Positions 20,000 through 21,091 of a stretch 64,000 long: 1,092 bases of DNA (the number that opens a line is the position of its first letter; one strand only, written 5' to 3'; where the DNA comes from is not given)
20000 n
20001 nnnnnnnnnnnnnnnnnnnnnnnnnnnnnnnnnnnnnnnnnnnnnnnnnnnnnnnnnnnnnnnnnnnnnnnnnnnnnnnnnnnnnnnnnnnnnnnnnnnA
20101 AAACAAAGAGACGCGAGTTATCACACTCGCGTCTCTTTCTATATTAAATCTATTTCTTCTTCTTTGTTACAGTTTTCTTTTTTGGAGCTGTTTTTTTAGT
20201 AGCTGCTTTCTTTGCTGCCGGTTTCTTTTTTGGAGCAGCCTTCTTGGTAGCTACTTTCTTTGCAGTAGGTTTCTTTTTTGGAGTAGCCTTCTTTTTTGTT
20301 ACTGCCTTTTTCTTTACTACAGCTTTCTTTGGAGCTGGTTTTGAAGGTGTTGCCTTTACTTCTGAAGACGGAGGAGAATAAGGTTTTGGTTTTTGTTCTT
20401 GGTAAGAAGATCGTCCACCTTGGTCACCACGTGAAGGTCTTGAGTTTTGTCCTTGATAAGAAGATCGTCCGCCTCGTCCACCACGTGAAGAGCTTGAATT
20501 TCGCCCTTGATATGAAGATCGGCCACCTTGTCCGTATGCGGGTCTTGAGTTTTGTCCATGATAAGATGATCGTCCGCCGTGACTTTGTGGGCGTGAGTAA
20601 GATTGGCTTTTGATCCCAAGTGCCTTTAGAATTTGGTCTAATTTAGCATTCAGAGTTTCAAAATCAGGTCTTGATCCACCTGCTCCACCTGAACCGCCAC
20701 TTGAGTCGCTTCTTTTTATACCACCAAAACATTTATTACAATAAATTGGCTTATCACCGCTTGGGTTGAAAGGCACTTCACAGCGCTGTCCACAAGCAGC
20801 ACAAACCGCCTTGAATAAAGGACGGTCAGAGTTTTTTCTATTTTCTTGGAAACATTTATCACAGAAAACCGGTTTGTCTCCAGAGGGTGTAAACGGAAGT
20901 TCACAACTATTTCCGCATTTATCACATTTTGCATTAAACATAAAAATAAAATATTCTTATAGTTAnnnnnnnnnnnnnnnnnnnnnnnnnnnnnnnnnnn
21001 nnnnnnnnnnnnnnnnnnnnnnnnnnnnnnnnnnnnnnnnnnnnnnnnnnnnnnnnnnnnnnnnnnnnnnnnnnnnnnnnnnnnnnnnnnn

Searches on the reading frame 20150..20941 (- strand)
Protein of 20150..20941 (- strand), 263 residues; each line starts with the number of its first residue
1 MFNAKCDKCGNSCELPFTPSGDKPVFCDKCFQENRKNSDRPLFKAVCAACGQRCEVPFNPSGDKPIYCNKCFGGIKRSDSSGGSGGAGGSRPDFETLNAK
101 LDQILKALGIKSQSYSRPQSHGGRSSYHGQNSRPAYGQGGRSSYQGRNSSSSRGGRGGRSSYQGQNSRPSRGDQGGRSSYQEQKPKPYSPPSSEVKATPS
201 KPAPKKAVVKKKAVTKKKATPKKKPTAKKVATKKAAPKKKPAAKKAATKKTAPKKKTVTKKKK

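Call 64: search_protein_families(library=pfam, proteins=[window:20150-20941:-], max_evalue=0.001)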
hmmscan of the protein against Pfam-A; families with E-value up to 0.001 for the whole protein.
window:20150-20941:- (263 aa): 1 family
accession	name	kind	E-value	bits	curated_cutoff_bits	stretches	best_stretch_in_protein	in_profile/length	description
PF23477.1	zf_Tbcl_2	-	9.2e-29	99.3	27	2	40-72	1-33/37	Probable treble clef zinc finger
